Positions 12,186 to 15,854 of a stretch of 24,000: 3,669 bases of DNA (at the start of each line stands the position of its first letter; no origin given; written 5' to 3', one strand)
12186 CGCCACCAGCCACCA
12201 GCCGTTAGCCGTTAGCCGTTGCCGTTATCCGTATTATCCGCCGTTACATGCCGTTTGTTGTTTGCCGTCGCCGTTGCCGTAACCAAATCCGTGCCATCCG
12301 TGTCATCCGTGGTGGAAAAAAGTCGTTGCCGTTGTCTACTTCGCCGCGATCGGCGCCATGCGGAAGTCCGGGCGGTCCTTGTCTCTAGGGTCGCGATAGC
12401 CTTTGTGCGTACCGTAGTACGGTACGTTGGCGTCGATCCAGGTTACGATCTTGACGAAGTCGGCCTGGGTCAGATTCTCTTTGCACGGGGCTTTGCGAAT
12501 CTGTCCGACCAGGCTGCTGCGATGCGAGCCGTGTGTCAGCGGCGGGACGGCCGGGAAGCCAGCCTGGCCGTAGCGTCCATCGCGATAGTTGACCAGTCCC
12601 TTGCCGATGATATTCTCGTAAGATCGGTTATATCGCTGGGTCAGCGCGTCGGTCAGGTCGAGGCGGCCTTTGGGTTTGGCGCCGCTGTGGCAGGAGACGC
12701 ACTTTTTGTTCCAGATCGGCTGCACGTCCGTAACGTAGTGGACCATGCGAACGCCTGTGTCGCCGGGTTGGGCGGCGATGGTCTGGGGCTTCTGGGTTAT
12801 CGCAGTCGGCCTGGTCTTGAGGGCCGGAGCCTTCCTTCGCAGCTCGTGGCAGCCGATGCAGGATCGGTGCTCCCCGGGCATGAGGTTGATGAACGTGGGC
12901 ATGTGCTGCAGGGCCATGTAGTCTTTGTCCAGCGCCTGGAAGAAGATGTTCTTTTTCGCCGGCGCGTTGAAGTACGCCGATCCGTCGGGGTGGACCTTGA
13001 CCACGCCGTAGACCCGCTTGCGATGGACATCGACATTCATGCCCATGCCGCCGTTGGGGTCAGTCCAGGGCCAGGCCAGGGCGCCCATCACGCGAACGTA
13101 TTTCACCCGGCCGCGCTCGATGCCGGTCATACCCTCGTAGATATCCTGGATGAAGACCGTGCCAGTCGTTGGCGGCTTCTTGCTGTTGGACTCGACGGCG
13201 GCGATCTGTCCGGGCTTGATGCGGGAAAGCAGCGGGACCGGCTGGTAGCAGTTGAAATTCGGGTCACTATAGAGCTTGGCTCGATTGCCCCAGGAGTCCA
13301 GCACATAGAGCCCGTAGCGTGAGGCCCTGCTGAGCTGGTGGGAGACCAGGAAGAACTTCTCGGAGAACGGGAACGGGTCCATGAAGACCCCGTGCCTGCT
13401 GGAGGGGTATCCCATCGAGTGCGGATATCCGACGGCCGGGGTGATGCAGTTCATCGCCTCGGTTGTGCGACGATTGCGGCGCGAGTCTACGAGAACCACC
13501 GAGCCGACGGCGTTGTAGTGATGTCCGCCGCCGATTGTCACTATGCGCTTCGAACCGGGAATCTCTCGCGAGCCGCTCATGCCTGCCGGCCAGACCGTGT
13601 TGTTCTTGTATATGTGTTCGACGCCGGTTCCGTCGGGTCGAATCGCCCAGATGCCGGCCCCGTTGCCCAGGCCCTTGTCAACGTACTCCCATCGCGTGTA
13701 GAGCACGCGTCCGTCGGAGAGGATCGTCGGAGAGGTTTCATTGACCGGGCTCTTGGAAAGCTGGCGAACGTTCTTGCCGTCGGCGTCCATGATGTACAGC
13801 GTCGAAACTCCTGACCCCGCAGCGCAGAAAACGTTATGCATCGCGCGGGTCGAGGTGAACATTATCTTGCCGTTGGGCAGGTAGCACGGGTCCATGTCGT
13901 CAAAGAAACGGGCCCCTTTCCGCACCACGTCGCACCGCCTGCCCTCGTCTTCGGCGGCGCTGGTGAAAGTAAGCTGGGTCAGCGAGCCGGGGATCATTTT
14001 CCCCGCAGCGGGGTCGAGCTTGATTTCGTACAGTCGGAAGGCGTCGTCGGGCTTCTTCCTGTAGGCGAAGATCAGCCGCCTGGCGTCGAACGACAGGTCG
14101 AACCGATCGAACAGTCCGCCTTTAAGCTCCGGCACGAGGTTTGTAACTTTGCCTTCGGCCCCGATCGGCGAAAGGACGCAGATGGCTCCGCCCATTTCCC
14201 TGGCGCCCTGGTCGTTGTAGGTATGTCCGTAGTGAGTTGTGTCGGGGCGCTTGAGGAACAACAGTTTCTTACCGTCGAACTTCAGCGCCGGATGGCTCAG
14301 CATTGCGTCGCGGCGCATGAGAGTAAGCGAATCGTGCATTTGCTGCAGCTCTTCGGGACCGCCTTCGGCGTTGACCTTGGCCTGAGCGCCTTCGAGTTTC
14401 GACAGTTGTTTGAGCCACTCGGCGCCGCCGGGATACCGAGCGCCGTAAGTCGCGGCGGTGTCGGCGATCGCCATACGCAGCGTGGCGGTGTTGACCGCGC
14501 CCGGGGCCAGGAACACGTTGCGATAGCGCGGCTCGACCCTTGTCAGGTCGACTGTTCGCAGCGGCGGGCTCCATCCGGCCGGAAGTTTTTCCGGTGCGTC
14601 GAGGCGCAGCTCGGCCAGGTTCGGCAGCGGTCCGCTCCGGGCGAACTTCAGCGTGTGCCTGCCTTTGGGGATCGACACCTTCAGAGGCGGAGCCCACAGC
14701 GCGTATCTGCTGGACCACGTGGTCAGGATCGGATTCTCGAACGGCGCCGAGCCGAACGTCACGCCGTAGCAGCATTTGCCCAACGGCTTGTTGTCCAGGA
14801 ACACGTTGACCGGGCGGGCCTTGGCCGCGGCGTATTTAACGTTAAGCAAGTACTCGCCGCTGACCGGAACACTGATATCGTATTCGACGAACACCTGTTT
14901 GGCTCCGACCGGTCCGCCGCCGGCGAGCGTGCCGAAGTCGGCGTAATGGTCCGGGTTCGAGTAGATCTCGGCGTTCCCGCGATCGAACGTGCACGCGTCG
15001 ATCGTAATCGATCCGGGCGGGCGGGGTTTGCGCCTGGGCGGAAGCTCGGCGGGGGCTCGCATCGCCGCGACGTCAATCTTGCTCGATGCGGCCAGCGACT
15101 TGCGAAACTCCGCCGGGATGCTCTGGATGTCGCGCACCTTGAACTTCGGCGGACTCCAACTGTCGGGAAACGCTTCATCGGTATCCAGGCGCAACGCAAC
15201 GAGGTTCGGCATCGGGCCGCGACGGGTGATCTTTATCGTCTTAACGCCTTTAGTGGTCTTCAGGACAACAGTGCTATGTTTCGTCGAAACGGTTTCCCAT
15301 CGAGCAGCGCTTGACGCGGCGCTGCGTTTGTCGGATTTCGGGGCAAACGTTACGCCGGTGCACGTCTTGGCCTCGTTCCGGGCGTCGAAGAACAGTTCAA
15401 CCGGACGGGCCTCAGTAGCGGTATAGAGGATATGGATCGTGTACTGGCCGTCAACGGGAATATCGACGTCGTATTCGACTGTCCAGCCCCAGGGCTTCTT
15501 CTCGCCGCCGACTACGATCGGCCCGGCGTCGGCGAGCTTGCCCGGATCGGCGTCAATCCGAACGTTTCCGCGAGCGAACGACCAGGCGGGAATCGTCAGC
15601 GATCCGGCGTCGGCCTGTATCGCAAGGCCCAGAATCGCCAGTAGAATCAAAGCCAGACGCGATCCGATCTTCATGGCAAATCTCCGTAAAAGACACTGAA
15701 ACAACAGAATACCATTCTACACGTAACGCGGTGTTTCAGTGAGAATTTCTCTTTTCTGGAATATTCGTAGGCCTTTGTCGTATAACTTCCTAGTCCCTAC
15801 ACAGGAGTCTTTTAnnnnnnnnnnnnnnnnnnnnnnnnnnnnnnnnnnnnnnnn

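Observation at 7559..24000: Duplicated, diverged three-gene set of secreted proteins (A: HExxH-LamG-coiled coil; F: FGE-fold; B: CBM-like/propeller/2xCXXCH). Candidate uncharacterised extracytoplasmic system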

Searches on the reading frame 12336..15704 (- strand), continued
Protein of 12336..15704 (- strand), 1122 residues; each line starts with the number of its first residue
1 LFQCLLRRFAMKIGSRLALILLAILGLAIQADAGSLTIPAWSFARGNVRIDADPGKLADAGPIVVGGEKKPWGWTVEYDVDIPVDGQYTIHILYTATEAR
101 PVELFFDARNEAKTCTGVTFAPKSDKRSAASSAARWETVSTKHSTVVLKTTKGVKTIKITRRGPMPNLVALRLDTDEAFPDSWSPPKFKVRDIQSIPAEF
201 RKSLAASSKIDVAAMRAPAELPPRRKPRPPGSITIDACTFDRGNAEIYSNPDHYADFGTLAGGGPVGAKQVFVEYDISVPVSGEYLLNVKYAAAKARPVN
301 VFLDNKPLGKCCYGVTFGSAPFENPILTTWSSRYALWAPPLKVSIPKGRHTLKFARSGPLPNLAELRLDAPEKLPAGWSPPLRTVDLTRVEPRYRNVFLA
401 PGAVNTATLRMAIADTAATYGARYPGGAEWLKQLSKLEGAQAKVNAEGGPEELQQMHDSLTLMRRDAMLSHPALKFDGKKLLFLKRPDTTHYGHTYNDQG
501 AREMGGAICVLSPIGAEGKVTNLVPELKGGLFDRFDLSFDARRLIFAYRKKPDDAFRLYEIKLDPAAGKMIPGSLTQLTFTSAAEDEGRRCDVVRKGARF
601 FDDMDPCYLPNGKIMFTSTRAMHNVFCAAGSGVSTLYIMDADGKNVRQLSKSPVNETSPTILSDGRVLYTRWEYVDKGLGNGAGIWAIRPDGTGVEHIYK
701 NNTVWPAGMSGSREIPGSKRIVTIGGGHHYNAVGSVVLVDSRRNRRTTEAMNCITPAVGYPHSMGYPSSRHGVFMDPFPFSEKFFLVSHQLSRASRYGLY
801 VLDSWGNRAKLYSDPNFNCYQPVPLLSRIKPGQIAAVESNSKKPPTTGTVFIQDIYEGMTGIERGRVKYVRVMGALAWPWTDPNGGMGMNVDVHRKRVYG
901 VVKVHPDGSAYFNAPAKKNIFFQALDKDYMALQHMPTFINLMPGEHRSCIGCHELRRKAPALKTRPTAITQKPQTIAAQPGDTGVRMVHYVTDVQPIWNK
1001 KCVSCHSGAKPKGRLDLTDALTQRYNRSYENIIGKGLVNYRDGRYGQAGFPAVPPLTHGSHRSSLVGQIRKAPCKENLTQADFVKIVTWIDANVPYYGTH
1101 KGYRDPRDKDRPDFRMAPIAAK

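Call 65: fold_search(model_id=the predicted structure, library=pdb)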
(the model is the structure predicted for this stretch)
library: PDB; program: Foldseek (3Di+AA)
matches with E <= 10: 1646; with E <= 0.001: 342
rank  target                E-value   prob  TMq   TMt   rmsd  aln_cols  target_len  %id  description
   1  5c2v_A                7.0e-27  1.00  0.43  0.61   6.0       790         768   16  Kuenenia stuttgartiensis Hydrazine Synthase (released 2015-10-14)
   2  5c2v_D                4.9e-26  1.00  0.42  0.60   6.4       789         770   17  Kuenenia stuttgartiensis Hydrazine Synthase (released 2015-10-14)
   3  3iax_A                8.0e-11  1.00  0.21  0.53   7.1       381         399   12  The crystal structure of the TolB box of Colicin A in complex with TolB reveals important differences in the recruitme (released 2009-10-13)
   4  1c5k                  8.4e-11  1.00  0.21  0.54   7.2       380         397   11  THE STRUCTURE OF TOLB, AN ESSENTIAL COMPONENT OF THE TOL-DEPENDENT TRANSLOCATION SYSTEM AND ITS INTERACTIONS WITH THE TR (released 2000-12-06)
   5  2w8b_A                1.1e-10  1.00  0.21  0.53   7.4       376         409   13  Crystal structure of processed TolB in complex with Pal (released 2009-02-17)
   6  4pwz_A                2.2e-10  1.00  0.21  0.52   7.7       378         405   13  Crystal structure of TolB protein from Yersinia pestis CO92 (released 2014-04-02)
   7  4r40_A                2.7e-10  1.00  0.21  0.53   7.4       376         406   14  Crystal Structure of TolB/Pal complex from Yersinia pestis. (released 2014-09-03)
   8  4pwz_B                2.8e-10  1.00  0.20  0.52   7.6       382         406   13  Crystal structure of TolB protein from Yersinia pestis CO92 (released 2014-04-02)
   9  1crz                  3.0e-10  1.00  0.21  0.53   7.1       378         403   12  CRYSTAL STRUCTURE OF THE E. COLI TOLB PROTEIN (released 2000-08-16)
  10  2hqs_B                3.1e-10  1.00  0.21  0.54   7.8       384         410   12  Crystal structure of TolB/Pal complex (released 2007-04-03)
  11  2hqs_A                3.6e-10  1.00  0.21  0.51   7.6       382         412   12  Crystal structure of TolB/Pal complex (released 2007-04-03)
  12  5x7o_A                3.8e-10  1.00  0.10  0.09  17.4       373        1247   13  Crystal structure of Paenibacillus sp. 598K alpha-1,6-glucosyltransferase (released 2017-07-26)
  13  4jml_A                4.4e-10  1.00  0.21  0.54   7.1       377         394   12  Crystal structure of the TolB(P201C)-ColicinE9 TBE peptide(A33C) complex. (released 2013-07-17)
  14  4r40_C                4.9e-10  1.00  0.21  0.53   7.3       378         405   12  Crystal Structure of TolB/Pal complex from Yersinia pestis. (released 2014-09-03)
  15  2ivz_A                5.6e-10  1.00  0.21  0.54   7.2       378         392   12  Structure of TolB in complex with a peptide of the colicin E9 T- domain (released 2006-08-16)
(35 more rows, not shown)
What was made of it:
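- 12336..15674 (-): B1: 1112 aa. Signal peptide, two CBM6/35-like beta-sandwiches, a helical linker, then a full hydrazine-synthase-alpha-like body (beta-propeller, middle haem domain, C-terminal cytochrome c domain). Foldseek 5c2v_A E=7e-27, TM 0.61 over 790 columns (call 65).
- B. Foldseek top hit is 5c2v_A, E=7e-27 (call 65).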

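Call 71: find_encoding_contigs(protein=P0171, flank=10000, max_places=2)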
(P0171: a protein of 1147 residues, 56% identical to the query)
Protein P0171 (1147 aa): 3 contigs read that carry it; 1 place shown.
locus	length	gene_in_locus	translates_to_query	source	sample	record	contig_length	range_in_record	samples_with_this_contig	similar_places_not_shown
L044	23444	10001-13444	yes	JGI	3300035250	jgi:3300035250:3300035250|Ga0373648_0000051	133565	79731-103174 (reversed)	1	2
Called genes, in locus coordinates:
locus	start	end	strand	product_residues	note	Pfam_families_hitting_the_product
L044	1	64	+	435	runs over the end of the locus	PF00202:Aminotran_3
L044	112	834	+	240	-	-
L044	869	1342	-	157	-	PF05991:NYN_YacP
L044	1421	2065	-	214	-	PF00565:SNase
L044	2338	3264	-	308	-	PF13570:Beta-prop_ACSF4 (weak), PF14269:Arylsulfotran_2 (faint), PF13360:PQQ_2 (weak), PF22701:Mala_s_1-like (weak)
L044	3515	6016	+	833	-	PF00072:Response_reg (weak), PF02518:HATPase_c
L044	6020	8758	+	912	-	PF02518:HATPase_c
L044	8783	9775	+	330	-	PF00072:Response_reg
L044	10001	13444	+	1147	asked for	PF18582:HZS_alpha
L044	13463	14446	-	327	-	-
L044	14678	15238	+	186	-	PF01906:YbjQ_1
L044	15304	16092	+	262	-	PF00561:Abhydrolase_1, PF12146:Hydrolase_4, PF12697:Abhydrolase_6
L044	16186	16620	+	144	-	PF00583:Acetyltransf_1, PF13673:Acetyltransf_10, PF13508:Acetyltransf_7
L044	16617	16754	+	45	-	-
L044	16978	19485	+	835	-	PF14522:Cytochrome_C7 (faint), PF00404:Dockerin_1 (weak)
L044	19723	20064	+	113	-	-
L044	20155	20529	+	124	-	-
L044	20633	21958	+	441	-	PF13517:FG-GAP_3 (faint), PF25292:Beta-prop_CGLA (faint), PF01839:FG-GAP (faint), PF21348:RGL11_C (faint), PF13360:PQQ_2 (faint)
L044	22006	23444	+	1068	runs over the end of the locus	PF13385:Laminin_G_3, PF18582:HZS_alpha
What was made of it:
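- B occurs without A-F in L044 (call 71).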

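Call 72: find_encoding_contigs(protein=P0183, flank=10000, max_places=2)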
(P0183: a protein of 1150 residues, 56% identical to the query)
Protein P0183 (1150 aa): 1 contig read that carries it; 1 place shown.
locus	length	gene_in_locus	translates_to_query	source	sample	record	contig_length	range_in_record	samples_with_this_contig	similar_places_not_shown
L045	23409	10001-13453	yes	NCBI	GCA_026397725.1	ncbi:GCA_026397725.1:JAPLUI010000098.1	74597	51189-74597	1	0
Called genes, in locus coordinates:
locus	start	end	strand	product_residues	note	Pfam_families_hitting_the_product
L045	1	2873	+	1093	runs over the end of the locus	PF25788:Ig_Rha78A_N, PF08531:Bac_rhamnosid_N, PF05592:Bac_rhamnosid, PF17389:Bac_rhamnosid6H, PF17390:Bac_rhamnosid_C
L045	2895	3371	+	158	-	PF25788:Ig_Rha78A_N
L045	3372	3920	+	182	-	PF08531:Bac_rhamnosid_N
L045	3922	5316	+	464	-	PF05592:Bac_rhamnosid, PF17389:Bac_rhamnosid6H, PF22422:MGH1-like_GH (weak)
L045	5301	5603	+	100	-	PF17390:Bac_rhamnosid_C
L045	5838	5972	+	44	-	-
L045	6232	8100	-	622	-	PF13229:Beta_helix (faint)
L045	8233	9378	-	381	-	PF13859:BNR_3 (weak), PF13088:BNR_2, PF15902:Sortilin-Vps10 (weak)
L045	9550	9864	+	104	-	PF00701:DHDPS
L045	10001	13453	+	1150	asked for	PF18582:HZS_alpha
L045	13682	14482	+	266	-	-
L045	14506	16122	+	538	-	PF03781:FGE-sulfatase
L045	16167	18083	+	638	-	PF07944:Beta-AFase-like_GH127_cat, PF20736:Glyco_hydro127M, PF16375:DUF4986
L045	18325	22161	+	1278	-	PF19527:DUF6055, PF13385:Laminin_G_3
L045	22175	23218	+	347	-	PF03781:FGE-sulfatase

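Call 73: find_encoding_contigs(protein=P0178, flank=10000, max_places=2)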
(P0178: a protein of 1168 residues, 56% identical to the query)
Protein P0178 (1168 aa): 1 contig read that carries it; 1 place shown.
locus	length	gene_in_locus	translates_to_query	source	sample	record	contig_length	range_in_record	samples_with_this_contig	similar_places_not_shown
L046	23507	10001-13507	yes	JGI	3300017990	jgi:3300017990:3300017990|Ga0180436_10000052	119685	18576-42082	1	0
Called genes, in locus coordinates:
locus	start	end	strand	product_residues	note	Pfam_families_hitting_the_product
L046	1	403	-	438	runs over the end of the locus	PF01139:RtcB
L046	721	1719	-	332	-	PF03781:FGE-sulfatase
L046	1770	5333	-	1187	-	PF19527:DUF6055, PF13385:Laminin_G_3 (weak)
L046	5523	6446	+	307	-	PF03781:FGE-sulfatase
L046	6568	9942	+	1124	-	PF18582:HZS_alpha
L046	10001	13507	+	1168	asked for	PF18582:HZS_alpha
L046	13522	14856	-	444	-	PF01011:PQQ (weak), PF13360:PQQ_2, PF13570:Beta-prop_ACSF4 (faint)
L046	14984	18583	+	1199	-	PF19527:DUF6055, PF13385:Laminin_G_3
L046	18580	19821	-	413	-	PF22842:Pel9A-like_beta_helix, PF13229:Beta_helix (weak)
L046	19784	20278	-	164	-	-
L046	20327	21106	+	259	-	PF13391:HNH_2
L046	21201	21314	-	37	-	-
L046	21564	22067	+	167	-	PF13560:HTH_31 (faint)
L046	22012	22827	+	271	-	-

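Call 86: search_protein_families(library=pfam, proteins=[L046:13525-14856:-, L045:14506-16119:+, L045:13682-14479:+], max_evalue=0.001)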
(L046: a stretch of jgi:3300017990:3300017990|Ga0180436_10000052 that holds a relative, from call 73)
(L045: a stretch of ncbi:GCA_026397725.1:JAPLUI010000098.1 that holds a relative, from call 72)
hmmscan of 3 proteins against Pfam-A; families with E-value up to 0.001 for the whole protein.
L046:13525-14856:- (444 aa): 4 families
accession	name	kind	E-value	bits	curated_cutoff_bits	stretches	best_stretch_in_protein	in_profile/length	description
PF13360.13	PQQ_2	-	3.9e-23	82.7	27.6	1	118-365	7-233/233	Outer membrane protein assembly factor BamB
PF01011.28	PQQ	-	1.3e-08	34.5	26.7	0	142-181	49-88/595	Glucose/ethanol/alcohol dehydrogenase, beta-propeller domain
PF13570.13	Beta-prop_ACSF4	-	1.2e-07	31.9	133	1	159-367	28-212/329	Beta-alanine-activating enzyme, beta-propeller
PF23727.1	Beta-prop_FAM234A_B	-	0.00044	19.3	26.4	0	148-242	40-130/467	FAM234A/B beta-propeller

L045:14506-16119:+ (538 aa): 1 family
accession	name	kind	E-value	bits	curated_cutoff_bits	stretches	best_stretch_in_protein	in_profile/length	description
PF03781.23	FGE-sulfatase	-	5.9e-50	170.7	23.3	1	58-307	5-253/255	Sulfatase-modifying factor enzyme 1-like domain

L045:13682-14479:+ (266 aa): 0 families

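Call 93: find_encoding_contigs(protein=P0141, flank=10000, max_places=1)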
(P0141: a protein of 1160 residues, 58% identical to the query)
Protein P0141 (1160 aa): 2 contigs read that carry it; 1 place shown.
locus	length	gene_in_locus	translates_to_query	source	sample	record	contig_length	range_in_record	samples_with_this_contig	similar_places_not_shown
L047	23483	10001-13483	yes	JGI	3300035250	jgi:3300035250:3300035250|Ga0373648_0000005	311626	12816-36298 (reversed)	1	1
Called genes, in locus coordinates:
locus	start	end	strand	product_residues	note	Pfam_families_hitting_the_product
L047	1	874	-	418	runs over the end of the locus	PF13360:PQQ_2, PF01011:PQQ (faint), PF13360:PQQ_2 (weak), PF13570:Beta-prop_ACSF4 (weak)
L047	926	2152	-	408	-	-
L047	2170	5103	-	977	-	-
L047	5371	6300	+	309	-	PF03781:FGE-sulfatase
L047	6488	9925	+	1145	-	PF18582:HZS_alpha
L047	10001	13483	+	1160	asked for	PF18582:HZS_alpha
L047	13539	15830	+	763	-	PF18582:HZS_alpha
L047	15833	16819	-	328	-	PF03781:FGE-sulfatase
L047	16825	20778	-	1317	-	PF19527:DUF6055, PF13385:Laminin_G_3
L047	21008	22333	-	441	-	PF01011:PQQ (faint), PF13360:PQQ_2, PF13570:Beta-prop_ACSF4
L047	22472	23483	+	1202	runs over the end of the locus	PF19527:DUF6055, PF13385:Laminin_G_3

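Call 94: find_encoding_contigs(protein=P0251, flank=10000, max_places=1)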
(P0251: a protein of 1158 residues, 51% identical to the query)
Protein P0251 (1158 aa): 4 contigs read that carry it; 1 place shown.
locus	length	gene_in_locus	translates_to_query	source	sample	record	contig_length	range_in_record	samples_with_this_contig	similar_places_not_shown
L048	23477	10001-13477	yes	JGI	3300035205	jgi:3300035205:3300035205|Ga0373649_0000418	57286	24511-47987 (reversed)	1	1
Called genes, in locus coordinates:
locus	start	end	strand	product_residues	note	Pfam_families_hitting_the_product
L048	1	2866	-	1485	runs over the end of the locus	PF19527:DUF6055, PF00132:Hexapep (faint), PF13385:Laminin_G_3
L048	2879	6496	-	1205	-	PF19527:DUF6055, PF02210:Laminin_G_2 (weak), PF13385:Laminin_G_3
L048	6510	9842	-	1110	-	PF19527:DUF6055, PF00132:Hexapep (faint), PF13385:Laminin_G_3, PF02210:Laminin_G_2 (weak)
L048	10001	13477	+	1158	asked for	PF18582:HZS_alpha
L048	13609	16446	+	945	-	PF18582:HZS_alpha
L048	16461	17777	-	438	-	PF13360:PQQ_2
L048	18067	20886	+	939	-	PF18582:HZS_alpha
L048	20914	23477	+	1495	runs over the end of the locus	PF19527:DUF6055, PF25087:GMPPB_C (faint), PF00132:Hexapep (faint), PF13385:Laminin_G_3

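Call 95: find_encoding_contigs(protein=P0203, flank=10000, max_places=1)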
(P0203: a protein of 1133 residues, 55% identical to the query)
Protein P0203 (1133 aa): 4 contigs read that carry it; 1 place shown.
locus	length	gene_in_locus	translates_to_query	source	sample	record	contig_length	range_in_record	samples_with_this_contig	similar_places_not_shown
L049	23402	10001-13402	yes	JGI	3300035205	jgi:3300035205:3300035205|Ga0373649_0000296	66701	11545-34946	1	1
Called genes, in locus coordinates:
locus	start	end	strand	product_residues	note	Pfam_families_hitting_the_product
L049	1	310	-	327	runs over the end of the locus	PF03781:FGE-sulfatase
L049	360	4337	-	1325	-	PF19527:DUF6055, PF13385:Laminin_G_3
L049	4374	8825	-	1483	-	PF19527:DUF6055, PF13385:Laminin_G_3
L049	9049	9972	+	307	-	PF03781:FGE-sulfatase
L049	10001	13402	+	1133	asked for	PF18582:HZS_alpha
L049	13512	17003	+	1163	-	PF18582:HZS_alpha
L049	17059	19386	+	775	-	PF18582:HZS_alpha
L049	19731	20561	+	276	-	PF00140:Sigma70_r1_2, PF04542:Sigma70_r2, PF04539:Sigma70_r3 (weak), PF04545:Sigma70_r4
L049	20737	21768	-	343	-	PF00158:Sigma54_activat, PF14532:Sigma54_activ_2, PF07728:AAA_5, PF25601:AAA_lid_14, PF02954:HTH_8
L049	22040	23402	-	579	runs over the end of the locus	PF07719:TPR_2 (faint)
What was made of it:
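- B has its own FGE-fold partner and forms B-B-B arrays (calls 73, 93, 95).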

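Call 96: find_encoding_contigs(protein=P0237, flank=10000, max_places=1)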
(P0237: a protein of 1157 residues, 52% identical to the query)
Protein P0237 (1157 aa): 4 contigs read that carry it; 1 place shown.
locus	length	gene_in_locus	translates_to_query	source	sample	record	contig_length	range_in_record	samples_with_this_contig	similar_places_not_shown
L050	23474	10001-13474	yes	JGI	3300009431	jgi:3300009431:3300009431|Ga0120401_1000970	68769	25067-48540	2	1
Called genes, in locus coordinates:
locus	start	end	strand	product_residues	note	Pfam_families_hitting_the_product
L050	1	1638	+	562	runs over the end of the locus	PF01839:FG-GAP (faint), PF13517:FG-GAP_3, PF06439:3keto-disac_hyd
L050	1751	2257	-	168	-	-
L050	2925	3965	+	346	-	PF00331:Glyco_hydro_10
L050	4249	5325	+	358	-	PF00586:AIRS, PF02769:AIRS_C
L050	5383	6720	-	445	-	PF13360:PQQ_2, PF01011:PQQ (faint), PF13570:Beta-prop_ACSF4 (weak), PF13360:PQQ_2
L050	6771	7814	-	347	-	PF00884:Sulfatase, PF16347:SGSH_C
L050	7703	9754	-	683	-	PF19527:DUF6055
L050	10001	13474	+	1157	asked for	PF18582:HZS_alpha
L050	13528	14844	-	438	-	PF13360:PQQ_2, PF13570:Beta-prop_ACSF4 (faint), PF01011:PQQ (faint)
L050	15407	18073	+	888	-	PF18582:HZS_alpha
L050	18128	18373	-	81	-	-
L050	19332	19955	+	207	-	PF01135:PCMT, PF13489:Methyltransf_23 (weak)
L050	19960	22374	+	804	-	-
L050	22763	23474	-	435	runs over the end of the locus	PF08486:SpoIID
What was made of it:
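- A DUF6055 gene is present in 6 of 7 B-anchored loci (calls 71-73, 93-96). A DUF6055 gene is present in 6 of 7 B-anchored loci (calls 72, 73, 93-96). BamB/PQQ_2-like propellers recur next to B (calls 73, 93, 94, 96).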

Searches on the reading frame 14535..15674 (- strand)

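Call 83: search_protein_families(library=pfam, proteins=[window:14535-15674:-], max_evalue=10)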
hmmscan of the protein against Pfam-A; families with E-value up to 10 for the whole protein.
window:14535-15674:- (380 aa): 5 families
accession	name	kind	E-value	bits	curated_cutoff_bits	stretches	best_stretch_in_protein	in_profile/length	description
PF25275.1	Golvesin_C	-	0.0075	16.8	31.6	1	65-90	42-67/132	Golvesin C-terminal domain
PF16990.11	CBM_35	-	0.045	14.5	28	1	263-287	38-62/121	Carbohydrate binding module (family 35)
PF03944.20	Endotoxin_C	-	0.075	13.8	21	0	53-116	29-88/142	delta endotoxin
PF17829.7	GH115_C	-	0.11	12.7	24.1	1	65-164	57-159/172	Glycosyl hydrolase family 115 C-terminal domain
PF05692.17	Myco_haema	-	0.13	11.6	25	1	70-149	327-400/429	Mycoplasma haemagglutinin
